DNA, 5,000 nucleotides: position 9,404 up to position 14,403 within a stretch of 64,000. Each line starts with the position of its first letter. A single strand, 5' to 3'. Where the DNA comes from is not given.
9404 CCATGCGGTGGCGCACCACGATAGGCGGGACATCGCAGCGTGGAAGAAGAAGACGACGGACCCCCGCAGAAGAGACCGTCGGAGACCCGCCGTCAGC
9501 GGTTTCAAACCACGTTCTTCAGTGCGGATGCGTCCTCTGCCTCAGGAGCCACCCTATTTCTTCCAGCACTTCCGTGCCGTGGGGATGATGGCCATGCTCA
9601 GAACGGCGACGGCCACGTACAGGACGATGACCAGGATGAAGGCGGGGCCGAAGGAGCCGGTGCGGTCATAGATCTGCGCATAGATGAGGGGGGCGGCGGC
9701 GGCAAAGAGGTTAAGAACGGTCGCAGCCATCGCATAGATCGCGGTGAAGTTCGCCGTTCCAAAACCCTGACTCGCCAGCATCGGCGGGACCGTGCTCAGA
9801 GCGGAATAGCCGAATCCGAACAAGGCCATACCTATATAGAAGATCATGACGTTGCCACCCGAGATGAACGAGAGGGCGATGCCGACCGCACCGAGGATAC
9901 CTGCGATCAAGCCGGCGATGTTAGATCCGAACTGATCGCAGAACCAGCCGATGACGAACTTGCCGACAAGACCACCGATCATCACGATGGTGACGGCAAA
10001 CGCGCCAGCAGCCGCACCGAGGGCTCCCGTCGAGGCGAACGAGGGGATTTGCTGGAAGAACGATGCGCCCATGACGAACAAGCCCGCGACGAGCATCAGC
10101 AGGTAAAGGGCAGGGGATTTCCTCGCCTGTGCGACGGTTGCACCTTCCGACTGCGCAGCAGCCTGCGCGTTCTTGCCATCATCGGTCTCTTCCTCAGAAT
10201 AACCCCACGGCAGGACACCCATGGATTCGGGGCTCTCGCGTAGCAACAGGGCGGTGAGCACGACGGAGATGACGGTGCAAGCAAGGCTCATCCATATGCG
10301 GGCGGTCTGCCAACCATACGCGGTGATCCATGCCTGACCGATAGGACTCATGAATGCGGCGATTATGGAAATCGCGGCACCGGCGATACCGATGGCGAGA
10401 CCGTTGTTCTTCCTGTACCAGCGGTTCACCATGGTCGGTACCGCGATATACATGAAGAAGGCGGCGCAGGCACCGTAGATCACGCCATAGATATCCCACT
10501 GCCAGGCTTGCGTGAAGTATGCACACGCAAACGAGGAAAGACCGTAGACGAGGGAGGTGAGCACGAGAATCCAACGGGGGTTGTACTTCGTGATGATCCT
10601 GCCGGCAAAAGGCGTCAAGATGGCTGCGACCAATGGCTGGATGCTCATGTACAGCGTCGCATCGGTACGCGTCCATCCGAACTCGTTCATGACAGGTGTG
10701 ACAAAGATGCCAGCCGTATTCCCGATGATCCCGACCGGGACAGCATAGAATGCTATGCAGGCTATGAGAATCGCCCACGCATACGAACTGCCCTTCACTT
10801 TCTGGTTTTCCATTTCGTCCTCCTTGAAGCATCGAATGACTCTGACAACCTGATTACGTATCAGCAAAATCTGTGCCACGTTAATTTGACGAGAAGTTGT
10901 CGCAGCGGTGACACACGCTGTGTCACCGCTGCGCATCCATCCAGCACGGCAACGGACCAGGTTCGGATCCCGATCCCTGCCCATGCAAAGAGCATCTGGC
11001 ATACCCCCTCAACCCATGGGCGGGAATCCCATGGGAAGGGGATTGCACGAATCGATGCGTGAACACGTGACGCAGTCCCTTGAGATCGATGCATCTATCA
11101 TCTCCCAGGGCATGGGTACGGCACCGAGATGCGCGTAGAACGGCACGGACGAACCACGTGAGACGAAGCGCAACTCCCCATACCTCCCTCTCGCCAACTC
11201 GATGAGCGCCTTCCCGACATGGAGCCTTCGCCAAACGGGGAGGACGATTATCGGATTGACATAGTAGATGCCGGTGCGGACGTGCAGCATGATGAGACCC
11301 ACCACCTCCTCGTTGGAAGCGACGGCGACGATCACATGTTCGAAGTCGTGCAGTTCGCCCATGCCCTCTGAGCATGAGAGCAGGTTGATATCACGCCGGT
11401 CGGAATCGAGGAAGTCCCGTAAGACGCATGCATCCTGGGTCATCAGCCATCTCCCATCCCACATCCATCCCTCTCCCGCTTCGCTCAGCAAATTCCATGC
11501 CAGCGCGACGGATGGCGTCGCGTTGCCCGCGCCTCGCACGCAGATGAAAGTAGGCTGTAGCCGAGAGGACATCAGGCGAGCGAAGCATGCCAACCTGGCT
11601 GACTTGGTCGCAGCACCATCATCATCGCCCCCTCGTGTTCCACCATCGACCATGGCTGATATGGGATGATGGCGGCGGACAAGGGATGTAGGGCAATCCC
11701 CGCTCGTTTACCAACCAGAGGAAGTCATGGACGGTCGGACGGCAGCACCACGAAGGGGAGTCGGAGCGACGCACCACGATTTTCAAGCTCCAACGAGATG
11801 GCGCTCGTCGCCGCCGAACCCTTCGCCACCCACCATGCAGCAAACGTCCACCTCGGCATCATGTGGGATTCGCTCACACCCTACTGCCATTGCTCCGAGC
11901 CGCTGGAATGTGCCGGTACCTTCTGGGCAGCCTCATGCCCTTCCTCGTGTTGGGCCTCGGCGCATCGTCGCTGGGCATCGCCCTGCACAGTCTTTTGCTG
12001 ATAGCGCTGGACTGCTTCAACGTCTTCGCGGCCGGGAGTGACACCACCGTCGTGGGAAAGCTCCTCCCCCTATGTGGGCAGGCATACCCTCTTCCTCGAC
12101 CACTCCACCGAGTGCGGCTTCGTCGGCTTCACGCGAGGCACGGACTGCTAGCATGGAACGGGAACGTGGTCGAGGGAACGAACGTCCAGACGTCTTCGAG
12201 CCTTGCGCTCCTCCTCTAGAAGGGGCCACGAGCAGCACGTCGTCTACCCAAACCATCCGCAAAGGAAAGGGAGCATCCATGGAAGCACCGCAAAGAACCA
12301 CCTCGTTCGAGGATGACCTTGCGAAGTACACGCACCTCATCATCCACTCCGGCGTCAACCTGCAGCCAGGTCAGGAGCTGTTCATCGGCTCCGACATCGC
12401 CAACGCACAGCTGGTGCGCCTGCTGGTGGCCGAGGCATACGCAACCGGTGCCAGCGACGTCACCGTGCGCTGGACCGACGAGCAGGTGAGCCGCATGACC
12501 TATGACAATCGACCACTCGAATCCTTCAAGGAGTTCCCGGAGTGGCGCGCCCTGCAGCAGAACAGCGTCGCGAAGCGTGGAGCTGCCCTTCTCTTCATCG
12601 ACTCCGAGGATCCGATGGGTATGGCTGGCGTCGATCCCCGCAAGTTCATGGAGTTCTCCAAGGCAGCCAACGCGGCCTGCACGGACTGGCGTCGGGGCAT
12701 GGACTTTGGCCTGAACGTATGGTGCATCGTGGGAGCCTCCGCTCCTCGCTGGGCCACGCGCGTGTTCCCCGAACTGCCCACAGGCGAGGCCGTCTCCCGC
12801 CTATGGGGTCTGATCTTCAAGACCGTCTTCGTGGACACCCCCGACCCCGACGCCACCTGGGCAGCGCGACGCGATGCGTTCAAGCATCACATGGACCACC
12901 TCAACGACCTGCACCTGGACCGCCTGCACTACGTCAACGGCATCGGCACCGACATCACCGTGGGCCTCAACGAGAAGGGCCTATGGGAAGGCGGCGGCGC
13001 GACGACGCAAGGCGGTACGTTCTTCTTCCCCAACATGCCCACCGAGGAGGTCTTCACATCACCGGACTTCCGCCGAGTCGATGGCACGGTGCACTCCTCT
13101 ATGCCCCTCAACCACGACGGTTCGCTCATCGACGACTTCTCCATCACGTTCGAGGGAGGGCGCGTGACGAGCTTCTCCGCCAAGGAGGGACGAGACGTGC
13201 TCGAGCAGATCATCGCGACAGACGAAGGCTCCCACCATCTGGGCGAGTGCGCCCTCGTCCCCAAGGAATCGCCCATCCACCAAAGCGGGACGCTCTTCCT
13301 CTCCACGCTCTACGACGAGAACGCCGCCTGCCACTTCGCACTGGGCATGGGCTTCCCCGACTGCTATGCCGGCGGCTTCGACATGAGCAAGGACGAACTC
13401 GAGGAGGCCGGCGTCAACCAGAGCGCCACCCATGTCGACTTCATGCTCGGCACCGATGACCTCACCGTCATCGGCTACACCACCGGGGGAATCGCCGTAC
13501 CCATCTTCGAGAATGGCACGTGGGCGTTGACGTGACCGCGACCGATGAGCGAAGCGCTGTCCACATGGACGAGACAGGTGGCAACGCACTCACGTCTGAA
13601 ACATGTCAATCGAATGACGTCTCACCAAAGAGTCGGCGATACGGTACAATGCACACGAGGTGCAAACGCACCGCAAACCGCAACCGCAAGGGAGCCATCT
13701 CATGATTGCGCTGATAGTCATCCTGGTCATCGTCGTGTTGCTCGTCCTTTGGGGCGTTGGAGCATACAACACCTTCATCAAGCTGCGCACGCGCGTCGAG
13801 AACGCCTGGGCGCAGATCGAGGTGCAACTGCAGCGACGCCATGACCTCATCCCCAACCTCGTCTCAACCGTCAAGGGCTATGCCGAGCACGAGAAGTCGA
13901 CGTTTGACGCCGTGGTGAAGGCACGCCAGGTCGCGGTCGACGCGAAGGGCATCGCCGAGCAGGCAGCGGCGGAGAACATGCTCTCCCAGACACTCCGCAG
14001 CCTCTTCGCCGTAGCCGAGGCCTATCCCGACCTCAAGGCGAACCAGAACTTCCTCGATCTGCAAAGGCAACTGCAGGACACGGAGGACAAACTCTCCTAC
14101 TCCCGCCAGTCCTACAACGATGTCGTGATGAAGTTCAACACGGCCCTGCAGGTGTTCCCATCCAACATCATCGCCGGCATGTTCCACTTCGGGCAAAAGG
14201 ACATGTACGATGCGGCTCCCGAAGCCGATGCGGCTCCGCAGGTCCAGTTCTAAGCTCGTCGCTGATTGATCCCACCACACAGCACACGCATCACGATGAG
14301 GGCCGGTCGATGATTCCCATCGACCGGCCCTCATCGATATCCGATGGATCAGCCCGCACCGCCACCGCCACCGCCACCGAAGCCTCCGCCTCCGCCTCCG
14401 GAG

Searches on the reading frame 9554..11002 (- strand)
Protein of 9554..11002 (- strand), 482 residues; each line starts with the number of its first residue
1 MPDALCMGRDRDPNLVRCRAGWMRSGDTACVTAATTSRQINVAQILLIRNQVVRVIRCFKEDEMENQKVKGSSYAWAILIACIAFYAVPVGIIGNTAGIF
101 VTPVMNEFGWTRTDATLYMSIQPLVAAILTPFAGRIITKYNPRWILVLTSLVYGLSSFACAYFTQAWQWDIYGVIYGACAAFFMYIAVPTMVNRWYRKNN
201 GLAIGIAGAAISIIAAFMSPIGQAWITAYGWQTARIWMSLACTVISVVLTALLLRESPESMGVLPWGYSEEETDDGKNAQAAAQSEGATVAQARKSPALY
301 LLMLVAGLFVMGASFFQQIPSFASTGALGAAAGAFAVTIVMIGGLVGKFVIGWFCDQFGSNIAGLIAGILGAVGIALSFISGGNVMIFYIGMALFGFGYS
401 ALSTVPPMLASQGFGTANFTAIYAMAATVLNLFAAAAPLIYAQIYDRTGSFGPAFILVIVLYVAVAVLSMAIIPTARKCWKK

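Call 7: search_protein_families(library=pfam, proteins=[window:9554-11002:-], max_evalue=0.0001)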
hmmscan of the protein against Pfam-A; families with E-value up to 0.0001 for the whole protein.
window:9554-11002:- (482 aa): 1 family
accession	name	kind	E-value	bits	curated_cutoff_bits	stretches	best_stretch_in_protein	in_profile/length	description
PF07690.21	MFS_1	-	1.4e-35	123.3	33.4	2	92-438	10-347/347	Major Facilitator Superfamily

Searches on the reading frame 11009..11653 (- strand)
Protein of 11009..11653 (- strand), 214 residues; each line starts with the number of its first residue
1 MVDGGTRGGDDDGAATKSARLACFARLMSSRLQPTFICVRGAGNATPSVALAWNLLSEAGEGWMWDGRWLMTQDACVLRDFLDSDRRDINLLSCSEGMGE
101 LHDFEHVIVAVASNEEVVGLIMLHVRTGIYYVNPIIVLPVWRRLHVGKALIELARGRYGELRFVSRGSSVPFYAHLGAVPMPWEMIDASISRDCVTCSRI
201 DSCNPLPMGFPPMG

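Call 7: search_protein_families(library=pfam, proteins=[window:11009-11653:-], max_evalue=0.0001)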
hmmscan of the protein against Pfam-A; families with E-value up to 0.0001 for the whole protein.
window:11009-11653:- (214 aa): 2 families
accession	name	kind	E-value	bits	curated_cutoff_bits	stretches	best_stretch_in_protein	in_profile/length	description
PF13508.13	Acetyltransf_7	-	1.9e-06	28.6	27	1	105-177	3-81/84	Acetyltransferase (GNAT) domain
PF00583.31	Acetyltransf_1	-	1.6e-05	25.6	20.7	1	101-161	29-91/116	Acetyltransferase (GNAT) family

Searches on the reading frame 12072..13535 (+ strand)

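Call 7: search_protein_families(library=pfam, proteins=[window:12072-13535:+], max_evalue=0.0001)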
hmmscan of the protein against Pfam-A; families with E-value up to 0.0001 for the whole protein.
window:12072-13535:+ (487 aa): 1 family
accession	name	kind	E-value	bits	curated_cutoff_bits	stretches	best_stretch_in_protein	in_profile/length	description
PF02073.20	Peptidase_M29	-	7.5e-149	496.4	27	1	80-484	2-406/406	Thermophilic metalloprotease (M29)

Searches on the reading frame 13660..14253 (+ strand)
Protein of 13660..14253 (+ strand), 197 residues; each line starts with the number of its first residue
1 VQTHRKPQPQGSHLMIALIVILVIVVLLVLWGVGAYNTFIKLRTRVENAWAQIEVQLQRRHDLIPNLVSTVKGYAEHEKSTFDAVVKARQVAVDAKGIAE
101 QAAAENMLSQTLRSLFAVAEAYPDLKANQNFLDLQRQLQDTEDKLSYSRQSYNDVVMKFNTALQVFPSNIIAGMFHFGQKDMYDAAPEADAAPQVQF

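Call 8: search_protein_families(library=pfam, proteins=[window:13660-14253:+], max_evalue=0.0001)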
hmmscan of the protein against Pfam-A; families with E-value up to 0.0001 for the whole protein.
window:13660-14253:+ (197 aa): 1 family
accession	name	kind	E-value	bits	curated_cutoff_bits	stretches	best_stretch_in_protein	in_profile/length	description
PF04011.17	LemA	-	4.3e-61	205.6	26.2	1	49-197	1-149/149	LemA family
